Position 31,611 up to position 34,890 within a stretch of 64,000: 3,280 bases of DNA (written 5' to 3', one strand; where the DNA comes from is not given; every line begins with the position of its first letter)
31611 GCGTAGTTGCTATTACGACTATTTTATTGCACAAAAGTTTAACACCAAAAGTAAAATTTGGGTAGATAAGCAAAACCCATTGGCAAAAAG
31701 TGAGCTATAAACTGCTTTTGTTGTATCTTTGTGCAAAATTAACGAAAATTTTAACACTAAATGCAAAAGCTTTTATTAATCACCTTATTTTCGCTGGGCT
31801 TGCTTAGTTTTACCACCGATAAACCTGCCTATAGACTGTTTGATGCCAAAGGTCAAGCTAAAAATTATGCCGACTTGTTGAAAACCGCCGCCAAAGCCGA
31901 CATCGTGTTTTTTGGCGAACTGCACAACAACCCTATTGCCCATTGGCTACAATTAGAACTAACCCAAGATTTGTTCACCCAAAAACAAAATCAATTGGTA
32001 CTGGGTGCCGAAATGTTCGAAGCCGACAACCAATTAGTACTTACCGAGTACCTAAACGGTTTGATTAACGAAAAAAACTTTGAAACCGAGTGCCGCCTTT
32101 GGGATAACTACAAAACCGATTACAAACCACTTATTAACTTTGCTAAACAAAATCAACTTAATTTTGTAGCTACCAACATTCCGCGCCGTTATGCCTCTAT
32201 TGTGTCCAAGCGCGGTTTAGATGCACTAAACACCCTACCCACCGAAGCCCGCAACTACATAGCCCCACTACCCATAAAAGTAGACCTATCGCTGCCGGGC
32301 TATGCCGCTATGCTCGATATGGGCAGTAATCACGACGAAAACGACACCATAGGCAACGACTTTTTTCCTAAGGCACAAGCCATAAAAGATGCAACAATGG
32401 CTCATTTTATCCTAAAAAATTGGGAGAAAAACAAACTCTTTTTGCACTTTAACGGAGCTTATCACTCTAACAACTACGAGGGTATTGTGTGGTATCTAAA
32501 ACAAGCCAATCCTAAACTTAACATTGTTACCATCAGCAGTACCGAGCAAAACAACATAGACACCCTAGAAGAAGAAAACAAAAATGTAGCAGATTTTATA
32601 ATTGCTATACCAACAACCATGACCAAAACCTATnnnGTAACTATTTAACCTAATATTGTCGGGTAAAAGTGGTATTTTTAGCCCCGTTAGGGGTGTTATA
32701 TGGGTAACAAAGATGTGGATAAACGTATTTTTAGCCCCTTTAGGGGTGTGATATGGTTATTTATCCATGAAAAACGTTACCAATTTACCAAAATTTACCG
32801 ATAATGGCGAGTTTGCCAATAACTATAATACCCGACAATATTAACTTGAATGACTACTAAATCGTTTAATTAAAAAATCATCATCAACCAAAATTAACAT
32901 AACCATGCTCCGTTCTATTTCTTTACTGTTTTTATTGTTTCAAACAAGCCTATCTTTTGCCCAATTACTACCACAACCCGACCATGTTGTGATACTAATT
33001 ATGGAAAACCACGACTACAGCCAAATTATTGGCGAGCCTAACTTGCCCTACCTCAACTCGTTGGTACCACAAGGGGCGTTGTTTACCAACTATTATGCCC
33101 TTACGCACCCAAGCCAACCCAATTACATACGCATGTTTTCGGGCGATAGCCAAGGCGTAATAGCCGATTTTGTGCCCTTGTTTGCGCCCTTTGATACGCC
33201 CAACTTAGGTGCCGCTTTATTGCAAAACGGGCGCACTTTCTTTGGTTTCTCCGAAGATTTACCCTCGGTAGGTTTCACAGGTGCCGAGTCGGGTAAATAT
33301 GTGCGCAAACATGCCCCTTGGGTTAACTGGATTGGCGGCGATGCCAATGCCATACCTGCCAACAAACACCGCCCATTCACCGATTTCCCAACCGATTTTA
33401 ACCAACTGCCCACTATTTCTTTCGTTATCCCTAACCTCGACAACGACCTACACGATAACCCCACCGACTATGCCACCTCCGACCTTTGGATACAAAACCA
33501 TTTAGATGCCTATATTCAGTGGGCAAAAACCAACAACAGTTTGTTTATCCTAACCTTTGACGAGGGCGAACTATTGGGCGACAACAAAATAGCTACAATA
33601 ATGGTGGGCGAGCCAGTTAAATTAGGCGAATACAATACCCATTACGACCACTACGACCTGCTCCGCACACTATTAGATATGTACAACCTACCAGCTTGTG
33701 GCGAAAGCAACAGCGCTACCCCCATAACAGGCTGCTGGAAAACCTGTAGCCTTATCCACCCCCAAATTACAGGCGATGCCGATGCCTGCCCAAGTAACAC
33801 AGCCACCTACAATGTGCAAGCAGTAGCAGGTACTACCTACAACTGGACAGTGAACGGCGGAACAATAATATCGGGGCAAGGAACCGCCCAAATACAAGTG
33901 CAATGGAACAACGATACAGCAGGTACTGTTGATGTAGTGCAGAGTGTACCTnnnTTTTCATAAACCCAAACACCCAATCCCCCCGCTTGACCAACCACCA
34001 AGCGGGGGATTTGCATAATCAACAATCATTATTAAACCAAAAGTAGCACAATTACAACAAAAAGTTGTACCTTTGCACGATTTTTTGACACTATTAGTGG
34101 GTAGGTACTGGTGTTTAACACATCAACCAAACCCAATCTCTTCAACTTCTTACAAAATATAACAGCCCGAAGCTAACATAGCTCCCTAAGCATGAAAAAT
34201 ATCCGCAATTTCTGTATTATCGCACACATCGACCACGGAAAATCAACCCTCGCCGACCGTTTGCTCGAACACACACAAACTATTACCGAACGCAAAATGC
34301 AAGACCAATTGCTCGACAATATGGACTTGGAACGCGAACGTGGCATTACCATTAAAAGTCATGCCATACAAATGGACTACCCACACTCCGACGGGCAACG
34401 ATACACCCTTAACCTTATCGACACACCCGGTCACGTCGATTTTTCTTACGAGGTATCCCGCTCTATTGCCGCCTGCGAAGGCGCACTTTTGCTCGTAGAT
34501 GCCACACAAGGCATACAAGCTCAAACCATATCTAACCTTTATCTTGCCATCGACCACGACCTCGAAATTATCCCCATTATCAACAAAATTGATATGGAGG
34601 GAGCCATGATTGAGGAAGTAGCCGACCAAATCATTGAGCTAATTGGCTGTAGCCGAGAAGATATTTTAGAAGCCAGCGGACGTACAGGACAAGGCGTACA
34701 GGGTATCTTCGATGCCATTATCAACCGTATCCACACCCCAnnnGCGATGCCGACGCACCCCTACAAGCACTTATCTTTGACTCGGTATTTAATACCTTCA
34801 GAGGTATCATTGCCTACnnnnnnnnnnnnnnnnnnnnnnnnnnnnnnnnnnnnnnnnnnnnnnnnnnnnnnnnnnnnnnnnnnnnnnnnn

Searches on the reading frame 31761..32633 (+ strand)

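Call 46: search_protein_families(library=padloc, proteins=[L093:6494-7339:+, L093:7355-7801:+, L092:17054-18100:+, L092:18110-20008:+], max_evalue=0.001)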
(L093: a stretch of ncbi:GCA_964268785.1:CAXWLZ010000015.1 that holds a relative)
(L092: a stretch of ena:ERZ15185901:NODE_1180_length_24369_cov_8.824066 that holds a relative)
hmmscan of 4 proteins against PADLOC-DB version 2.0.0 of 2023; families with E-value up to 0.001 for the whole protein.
L093:6494-7339:+ (282 aa): 0 families

L093:7355-7801:+ (149 aa): 0 families

L092:17054-18100:+ (349 aa): 8 families
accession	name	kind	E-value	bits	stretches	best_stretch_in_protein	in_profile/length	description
PDLC03601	REase_MTase_IIG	-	1.6e-46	156.7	1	19-205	841-1029/1110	Type IIG restriction enzyme-methyltransferase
PDLC03612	REase_MTase_IIG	-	4.6e-36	122.4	1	13-246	958-1204/1247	Type IIG restriction enzyme-methyltransferase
PDLC03609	REase_MTase_IIG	-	3.2e-31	106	1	36-206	731-906/1066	Type IIG restriction enzyme-methyltransferase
PDLC03596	REase_MTase_IIG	-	2.2e-22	76.9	1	16-205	864-1061/1148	Type IIG restriction enzyme-methyltransferase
PDLC03630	REase_MTase_IIG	-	5.8e-07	25.7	1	70-128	849-907/1100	Type IIG restriction enzyme-methyltransferase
PDLC02643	DrmMI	-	3.5e-05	19.8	1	50-123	1030-1097/1347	DrmMI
PDLC03580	REase_II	-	0.00014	17.7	1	70-131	869-931/1112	Type II restriction enzyme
PDLC02644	DrmMI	-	0.00046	16.2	1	50-198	543-690/988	DrmMI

L092:18110-20008:+ (633 aa): 32 families (the best 25 are shown)
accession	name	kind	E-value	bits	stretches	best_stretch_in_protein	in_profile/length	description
PDLC04135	mad3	-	2.4e-12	45.1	2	3-118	1-104/374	mads_3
PDLC03859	LmuB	-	5.2e-10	37.1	2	212-375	460-608/611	-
PDLC04894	PDC-S06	-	1.8e-09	34.7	1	4-64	6-66/740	-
PDLC04896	PDC-S06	-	2.4e-08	31.1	1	293-374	503-584/732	-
PDLC00268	PtuA1|PtuA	-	4.1e-08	31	1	3-119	4-121/411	AAA ATPase domain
PDLC02335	AbiLi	-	8.2e-08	29.7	1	4-357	50-239/326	AbiLi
PDLC03878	NsnB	-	9.3e-08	30.2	1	4-110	2-98/345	-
PDLC04886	PDC-S06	-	4.5e-07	27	1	4-47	2-47/727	-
PDLC04891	PDC-S06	-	4.9e-07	26.5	1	318-376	649-706/858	-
PDLC04213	HEC-02A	-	1e-06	26.5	1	3-112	2-111/337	-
PDLC00298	PtuA1|PtuA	-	1.2e-06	25.9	1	3-64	2-62/423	AAA ATPase domain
PDLC00271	PtuA1|PtuA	-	2.6e-06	25.2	1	3-58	2-56/421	AAA ATPase domain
PDLC00091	GajA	-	4.1e-06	23.9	1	4-61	3-60/627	AAA ATPase domain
PDLC00278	PtuA1|PtuA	-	1.2e-05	22.8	1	3-79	2-75/436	AAA ATPase domain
PDLC02336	AbiLi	-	1.3e-05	22.9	1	4-115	2-111/340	AbiLi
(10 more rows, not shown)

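Call 47: search_protein_families(library=pfam, proteins=[L093:6494-7339:+, L093:7355-7801:+, L092:17054-18100:+, L092:18110-20008:+], max_evalue=0.001)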
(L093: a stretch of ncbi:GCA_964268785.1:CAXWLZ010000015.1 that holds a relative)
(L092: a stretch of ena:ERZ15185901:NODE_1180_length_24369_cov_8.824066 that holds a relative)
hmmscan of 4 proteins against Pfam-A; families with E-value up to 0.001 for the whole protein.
L093:6494-7339:+ (282 aa): 0 families

L093:7355-7801:+ (149 aa): 0 families

L092:17054-18100:+ (349 aa): 1 family
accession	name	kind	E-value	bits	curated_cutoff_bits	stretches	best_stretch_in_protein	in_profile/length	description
PF12950.13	TaqI_C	-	1.2e-07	32.4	26.5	1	75-207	2-97/118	TaqI-like C-terminal specificity domain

L092:18110-20008:+ (633 aa): 6 families
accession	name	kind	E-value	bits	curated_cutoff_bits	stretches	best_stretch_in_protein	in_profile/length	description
PF02463.25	SMC_N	-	5.9e-16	59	40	1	4-363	2-206/220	RecF/RecN/SMC N terminal domain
PF13166.12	AAA_13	-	2.9e-08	33.3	36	1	316-382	528-594/713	AAA domain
PF13555.12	AAA_29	-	4.3e-06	26.8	27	1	5-53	2-50/61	P-loop containing region of AAA domain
PF13476.12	AAA_23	-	1.6e-05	26.1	27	1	6-119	1-108/201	AAA domain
PF13304.12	AAA_21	-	2.3e-05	25.1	27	0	30-91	4-61/304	AAA domain, putative AbiEii toxin, Type IV TA system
PF13175.12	AAA_15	-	0.00028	21.1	32.1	0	3-246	2-150/374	AAA ATPase domain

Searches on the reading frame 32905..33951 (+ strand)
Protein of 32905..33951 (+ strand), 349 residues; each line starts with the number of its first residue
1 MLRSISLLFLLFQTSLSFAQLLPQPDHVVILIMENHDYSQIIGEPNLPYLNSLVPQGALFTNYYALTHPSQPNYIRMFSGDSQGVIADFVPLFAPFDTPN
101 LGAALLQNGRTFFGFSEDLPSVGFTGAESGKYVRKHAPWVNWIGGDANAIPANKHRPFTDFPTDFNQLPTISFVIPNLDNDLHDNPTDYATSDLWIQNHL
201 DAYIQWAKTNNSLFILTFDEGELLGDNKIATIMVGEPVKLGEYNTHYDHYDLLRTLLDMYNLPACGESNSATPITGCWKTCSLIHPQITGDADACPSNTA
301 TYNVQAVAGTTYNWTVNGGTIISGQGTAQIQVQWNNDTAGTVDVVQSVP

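Call 46: search_protein_families(library=padloc, proteins=[L093:6494-7339:+, L093:7355-7801:+, L092:17054-18100:+, L092:18110-20008:+], max_evalue=0.001)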
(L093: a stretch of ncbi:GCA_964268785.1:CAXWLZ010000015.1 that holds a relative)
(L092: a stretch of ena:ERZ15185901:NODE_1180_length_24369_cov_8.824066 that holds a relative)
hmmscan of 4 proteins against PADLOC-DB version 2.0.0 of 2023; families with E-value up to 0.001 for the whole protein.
L093:6494-7339:+ (282 aa): 0 families

L093:7355-7801:+ (149 aa): 0 families

L092:17054-18100:+ (349 aa): 8 families
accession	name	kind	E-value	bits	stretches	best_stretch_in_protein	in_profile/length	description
PDLC03601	REase_MTase_IIG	-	1.6e-46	156.7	1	19-205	841-1029/1110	Type IIG restriction enzyme-methyltransferase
PDLC03612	REase_MTase_IIG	-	4.6e-36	122.4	1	13-246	958-1204/1247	Type IIG restriction enzyme-methyltransferase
PDLC03609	REase_MTase_IIG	-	3.2e-31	106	1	36-206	731-906/1066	Type IIG restriction enzyme-methyltransferase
PDLC03596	REase_MTase_IIG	-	2.2e-22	76.9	1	16-205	864-1061/1148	Type IIG restriction enzyme-methyltransferase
PDLC03630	REase_MTase_IIG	-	5.8e-07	25.7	1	70-128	849-907/1100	Type IIG restriction enzyme-methyltransferase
PDLC02643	DrmMI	-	3.5e-05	19.8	1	50-123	1030-1097/1347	DrmMI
PDLC03580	REase_II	-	0.00014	17.7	1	70-131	869-931/1112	Type II restriction enzyme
PDLC02644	DrmMI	-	0.00046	16.2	1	50-198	543-690/988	DrmMI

L092:18110-20008:+ (633 aa): 32 families (the best 25 are shown)
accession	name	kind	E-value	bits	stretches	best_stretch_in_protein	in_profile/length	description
PDLC04135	mad3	-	2.4e-12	45.1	2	3-118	1-104/374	mads_3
PDLC03859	LmuB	-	5.2e-10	37.1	2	212-375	460-608/611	-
PDLC04894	PDC-S06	-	1.8e-09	34.7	1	4-64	6-66/740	-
PDLC04896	PDC-S06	-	2.4e-08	31.1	1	293-374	503-584/732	-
PDLC00268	PtuA1|PtuA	-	4.1e-08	31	1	3-119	4-121/411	AAA ATPase domain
PDLC02335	AbiLi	-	8.2e-08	29.7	1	4-357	50-239/326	AbiLi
PDLC03878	NsnB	-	9.3e-08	30.2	1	4-110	2-98/345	-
PDLC04886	PDC-S06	-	4.5e-07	27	1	4-47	2-47/727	-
PDLC04891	PDC-S06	-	4.9e-07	26.5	1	318-376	649-706/858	-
PDLC04213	HEC-02A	-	1e-06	26.5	1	3-112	2-111/337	-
PDLC00298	PtuA1|PtuA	-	1.2e-06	25.9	1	3-64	2-62/423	AAA ATPase domain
PDLC00271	PtuA1|PtuA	-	2.6e-06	25.2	1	3-58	2-56/421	AAA ATPase domain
PDLC00091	GajA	-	4.1e-06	23.9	1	4-61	3-60/627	AAA ATPase domain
PDLC00278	PtuA1|PtuA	-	1.2e-05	22.8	1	3-79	2-75/436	AAA ATPase domain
PDLC02336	AbiLi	-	1.3e-05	22.9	1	4-115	2-111/340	AbiLi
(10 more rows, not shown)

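Call 47: search_protein_families(library=pfam, proteins=[L093:6494-7339:+, L093:7355-7801:+, L092:17054-18100:+, L092:18110-20008:+], max_evalue=0.001)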
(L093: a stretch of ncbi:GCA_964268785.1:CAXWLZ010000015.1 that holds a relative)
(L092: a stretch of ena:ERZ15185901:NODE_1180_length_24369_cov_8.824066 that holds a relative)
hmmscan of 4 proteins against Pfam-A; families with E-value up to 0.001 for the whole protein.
L093:6494-7339:+ (282 aa): 0 families

L093:7355-7801:+ (149 aa): 0 families

L092:17054-18100:+ (349 aa): 1 family
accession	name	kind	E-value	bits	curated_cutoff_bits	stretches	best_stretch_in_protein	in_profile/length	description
PF12950.13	TaqI_C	-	1.2e-07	32.4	26.5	1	75-207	2-97/118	TaqI-like C-terminal specificity domain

L092:18110-20008:+ (633 aa): 6 families
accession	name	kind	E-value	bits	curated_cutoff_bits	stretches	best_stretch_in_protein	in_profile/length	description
PF02463.25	SMC_N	-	5.9e-16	59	40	1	4-363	2-206/220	RecF/RecN/SMC N terminal domain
PF13166.12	AAA_13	-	2.9e-08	33.3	36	1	316-382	528-594/713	AAA domain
PF13555.12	AAA_29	-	4.3e-06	26.8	27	1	5-53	2-50/61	P-loop containing region of AAA domain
PF13476.12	AAA_23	-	1.6e-05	26.1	27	1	6-119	1-108/201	AAA domain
PF13304.12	AAA_21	-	2.3e-05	25.1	27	0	30-91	4-61/304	AAA domain, putative AbiEii toxin, Type IV TA system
PF13175.12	AAA_15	-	0.00028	21.1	32.1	0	3-246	2-150/374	AAA ATPase domain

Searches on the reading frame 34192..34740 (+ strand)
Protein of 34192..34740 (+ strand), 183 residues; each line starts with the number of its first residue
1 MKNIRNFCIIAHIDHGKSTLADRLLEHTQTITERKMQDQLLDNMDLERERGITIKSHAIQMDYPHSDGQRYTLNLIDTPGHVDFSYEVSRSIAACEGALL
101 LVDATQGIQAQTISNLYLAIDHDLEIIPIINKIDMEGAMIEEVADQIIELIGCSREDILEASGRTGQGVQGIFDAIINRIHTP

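Call 46: search_protein_families(library=padloc, proteins=[L093:6494-7339:+, L093:7355-7801:+, L092:17054-18100:+, L092:18110-20008:+], max_evalue=0.001)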
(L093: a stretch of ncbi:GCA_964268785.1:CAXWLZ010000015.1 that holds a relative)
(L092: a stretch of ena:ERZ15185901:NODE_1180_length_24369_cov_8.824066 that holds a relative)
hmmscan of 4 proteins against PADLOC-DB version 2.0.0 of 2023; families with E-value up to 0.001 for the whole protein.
L093:6494-7339:+ (282 aa): 0 families

L093:7355-7801:+ (149 aa): 0 families

L092:17054-18100:+ (349 aa): 8 families
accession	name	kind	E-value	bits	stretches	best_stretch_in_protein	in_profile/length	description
PDLC03601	REase_MTase_IIG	-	1.6e-46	156.7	1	19-205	841-1029/1110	Type IIG restriction enzyme-methyltransferase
PDLC03612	REase_MTase_IIG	-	4.6e-36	122.4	1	13-246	958-1204/1247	Type IIG restriction enzyme-methyltransferase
PDLC03609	REase_MTase_IIG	-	3.2e-31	106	1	36-206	731-906/1066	Type IIG restriction enzyme-methyltransferase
PDLC03596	REase_MTase_IIG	-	2.2e-22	76.9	1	16-205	864-1061/1148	Type IIG restriction enzyme-methyltransferase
PDLC03630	REase_MTase_IIG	-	5.8e-07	25.7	1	70-128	849-907/1100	Type IIG restriction enzyme-methyltransferase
PDLC02643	DrmMI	-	3.5e-05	19.8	1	50-123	1030-1097/1347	DrmMI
PDLC03580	REase_II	-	0.00014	17.7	1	70-131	869-931/1112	Type II restriction enzyme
PDLC02644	DrmMI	-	0.00046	16.2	1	50-198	543-690/988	DrmMI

L092:18110-20008:+ (633 aa): 32 families (the best 25 are shown)
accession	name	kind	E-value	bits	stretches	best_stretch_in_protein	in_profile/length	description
PDLC04135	mad3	-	2.4e-12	45.1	2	3-118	1-104/374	mads_3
PDLC03859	LmuB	-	5.2e-10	37.1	2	212-375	460-608/611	-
PDLC04894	PDC-S06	-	1.8e-09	34.7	1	4-64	6-66/740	-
PDLC04896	PDC-S06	-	2.4e-08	31.1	1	293-374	503-584/732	-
PDLC00268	PtuA1|PtuA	-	4.1e-08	31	1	3-119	4-121/411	AAA ATPase domain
PDLC02335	AbiLi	-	8.2e-08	29.7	1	4-357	50-239/326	AbiLi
PDLC03878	NsnB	-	9.3e-08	30.2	1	4-110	2-98/345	-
PDLC04886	PDC-S06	-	4.5e-07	27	1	4-47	2-47/727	-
PDLC04891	PDC-S06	-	4.9e-07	26.5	1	318-376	649-706/858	-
PDLC04213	HEC-02A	-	1e-06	26.5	1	3-112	2-111/337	-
PDLC00298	PtuA1|PtuA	-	1.2e-06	25.9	1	3-64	2-62/423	AAA ATPase domain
PDLC00271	PtuA1|PtuA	-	2.6e-06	25.2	1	3-58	2-56/421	AAA ATPase domain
PDLC00091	GajA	-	4.1e-06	23.9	1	4-61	3-60/627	AAA ATPase domain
PDLC00278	PtuA1|PtuA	-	1.2e-05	22.8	1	3-79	2-75/436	AAA ATPase domain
PDLC02336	AbiLi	-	1.3e-05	22.9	1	4-115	2-111/340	AbiLi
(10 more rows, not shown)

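Call 47: search_protein_families(library=pfam, proteins=[L093:6494-7339:+, L093:7355-7801:+, L092:17054-18100:+, L092:18110-20008:+], max_evalue=0.001)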
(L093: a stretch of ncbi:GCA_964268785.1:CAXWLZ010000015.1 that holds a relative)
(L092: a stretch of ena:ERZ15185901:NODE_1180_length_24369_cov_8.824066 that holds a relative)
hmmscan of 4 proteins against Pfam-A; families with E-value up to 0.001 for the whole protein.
L093:6494-7339:+ (282 aa): 0 families

L093:7355-7801:+ (149 aa): 0 families

L092:17054-18100:+ (349 aa): 1 family
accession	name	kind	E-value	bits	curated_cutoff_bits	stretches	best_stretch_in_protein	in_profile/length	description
PF12950.13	TaqI_C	-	1.2e-07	32.4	26.5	1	75-207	2-97/118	TaqI-like C-terminal specificity domain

L092:18110-20008:+ (633 aa): 6 families
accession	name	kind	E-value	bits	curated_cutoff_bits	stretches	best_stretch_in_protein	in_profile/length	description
PF02463.25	SMC_N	-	5.9e-16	59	40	1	4-363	2-206/220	RecF/RecN/SMC N terminal domain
PF13166.12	AAA_13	-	2.9e-08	33.3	36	1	316-382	528-594/713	AAA domain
PF13555.12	AAA_29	-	4.3e-06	26.8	27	1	5-53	2-50/61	P-loop containing region of AAA domain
PF13476.12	AAA_23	-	1.6e-05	26.1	27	1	6-119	1-108/201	AAA domain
PF13304.12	AAA_21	-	2.3e-05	25.1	27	0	30-91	4-61/304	AAA domain, putative AbiEii toxin, Type IV TA system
PF13175.12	AAA_15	-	0.00028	21.1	32.1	0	3-246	2-150/374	AAA ATPase domain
